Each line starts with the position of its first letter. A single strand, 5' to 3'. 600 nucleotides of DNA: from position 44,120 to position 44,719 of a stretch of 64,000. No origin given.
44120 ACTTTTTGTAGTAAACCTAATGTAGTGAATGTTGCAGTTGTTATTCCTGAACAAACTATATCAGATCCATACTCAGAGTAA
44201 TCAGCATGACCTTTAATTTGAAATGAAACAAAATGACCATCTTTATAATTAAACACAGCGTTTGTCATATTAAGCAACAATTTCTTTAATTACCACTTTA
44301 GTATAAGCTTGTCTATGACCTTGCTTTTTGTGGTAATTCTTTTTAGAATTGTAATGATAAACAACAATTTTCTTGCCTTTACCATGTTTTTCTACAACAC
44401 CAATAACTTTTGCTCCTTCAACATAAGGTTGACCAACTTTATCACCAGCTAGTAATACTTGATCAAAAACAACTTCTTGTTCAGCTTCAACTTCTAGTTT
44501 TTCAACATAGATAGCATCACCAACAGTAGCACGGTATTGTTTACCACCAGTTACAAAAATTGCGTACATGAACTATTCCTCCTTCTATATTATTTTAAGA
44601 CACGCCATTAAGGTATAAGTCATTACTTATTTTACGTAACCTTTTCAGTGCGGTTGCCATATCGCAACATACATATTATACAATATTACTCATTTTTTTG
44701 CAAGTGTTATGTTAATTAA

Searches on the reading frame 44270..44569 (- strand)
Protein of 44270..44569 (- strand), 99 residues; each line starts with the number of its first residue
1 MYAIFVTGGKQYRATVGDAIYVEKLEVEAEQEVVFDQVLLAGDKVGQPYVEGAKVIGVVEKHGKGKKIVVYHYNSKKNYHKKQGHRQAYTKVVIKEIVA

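Call 17: find_encoding_contigs(protein=window:44270-44569:-, flank=10000, max_places=10)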
Protein window:44270-44569:- (99 aa): 23 contigs read that carry it; 10 places shown.
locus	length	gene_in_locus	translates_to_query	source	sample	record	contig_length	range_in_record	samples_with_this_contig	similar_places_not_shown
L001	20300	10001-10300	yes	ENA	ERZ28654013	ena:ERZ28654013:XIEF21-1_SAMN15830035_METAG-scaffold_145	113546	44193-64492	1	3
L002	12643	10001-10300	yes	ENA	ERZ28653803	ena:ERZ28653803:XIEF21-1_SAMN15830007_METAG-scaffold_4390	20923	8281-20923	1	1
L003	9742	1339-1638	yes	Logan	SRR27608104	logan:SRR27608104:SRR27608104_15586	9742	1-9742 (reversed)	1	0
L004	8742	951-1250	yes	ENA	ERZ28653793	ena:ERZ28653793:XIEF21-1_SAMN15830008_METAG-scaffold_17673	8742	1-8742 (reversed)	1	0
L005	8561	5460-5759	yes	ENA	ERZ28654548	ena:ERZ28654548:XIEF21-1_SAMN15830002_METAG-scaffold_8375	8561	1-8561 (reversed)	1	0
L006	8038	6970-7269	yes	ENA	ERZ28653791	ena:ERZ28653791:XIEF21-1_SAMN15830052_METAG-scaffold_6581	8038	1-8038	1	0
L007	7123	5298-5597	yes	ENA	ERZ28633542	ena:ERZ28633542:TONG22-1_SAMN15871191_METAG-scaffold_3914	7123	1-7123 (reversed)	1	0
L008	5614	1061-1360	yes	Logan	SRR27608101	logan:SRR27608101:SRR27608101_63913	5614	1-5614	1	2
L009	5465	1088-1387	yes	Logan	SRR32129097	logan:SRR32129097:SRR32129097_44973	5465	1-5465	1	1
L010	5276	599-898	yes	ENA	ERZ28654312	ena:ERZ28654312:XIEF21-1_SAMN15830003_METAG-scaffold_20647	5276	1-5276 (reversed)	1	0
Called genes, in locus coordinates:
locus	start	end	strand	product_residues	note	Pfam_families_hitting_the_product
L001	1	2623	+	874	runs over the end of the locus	PF00133:tRNA-synt_1, PF09334:tRNA-synt_1g, PF13603:tRNA-synt_1_2 (weak), PF00133:tRNA-synt_1, PF01406:tRNA-synt_1e (weak), PF09334:tRNA-synt_1g, PF08264:Anticodon_1, PF10458:Val_tRNA-synt_C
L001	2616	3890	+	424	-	PF08245:Mur_ligase_M, PF02875:Mur_ligase_C, PF27239:FOL3_C (faint)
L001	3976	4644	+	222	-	PF20582:UPF0758_N, PF04002:RadC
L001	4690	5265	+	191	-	-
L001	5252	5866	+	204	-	-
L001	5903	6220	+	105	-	PF00085:Thioredoxin, PF00578:AhpC-TSA (weak), PF13899:Thioredoxin_7, PF14595:Thioredoxin_9 (weak), PF08534:Redoxin (weak), PF13098:Thioredoxin_2, PF13905:Thioredoxin_8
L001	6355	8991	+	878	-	PF01326:PPDK_N, PF00391:PEP-utilizers, PF02896:PEP-utilizers_C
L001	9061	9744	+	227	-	PF04973:NMN_transporter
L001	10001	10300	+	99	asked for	PF00829:Ribosomal_L21p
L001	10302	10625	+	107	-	PF04327:Peptidase_Prp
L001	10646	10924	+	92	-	PF01016:Ribosomal_L27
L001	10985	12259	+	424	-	PF01018:GTP1_OBG, PF02421:FeoB_N (weak), PF01926:MMR_HSR1, PF09269:DUF1967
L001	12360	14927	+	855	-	PF01624:MutS_I, PF05188:MutS_II, PF05192:MutS_III, PF05190:MutS_IV, PF00488:MutS_V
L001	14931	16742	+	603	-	PF02518:HATPase_c (weak), PF13589:HATPase_c_3, PF01119:DNA_mis_repair, PF08676:MutL_C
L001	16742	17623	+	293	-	PF01745:IPT (weak), PF01715:IPPT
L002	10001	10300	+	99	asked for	PF00829:Ribosomal_L21p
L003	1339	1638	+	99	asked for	PF00829:Ribosomal_L21p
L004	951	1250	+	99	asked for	PF00829:Ribosomal_L21p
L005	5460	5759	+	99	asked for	PF00829:Ribosomal_L21p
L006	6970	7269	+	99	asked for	PF00829:Ribosomal_L21p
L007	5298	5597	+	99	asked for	PF00829:Ribosomal_L21p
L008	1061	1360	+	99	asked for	PF00829:Ribosomal_L21p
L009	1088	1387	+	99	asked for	PF00829:Ribosomal_L21p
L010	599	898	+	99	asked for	PF00829:Ribosomal_L21p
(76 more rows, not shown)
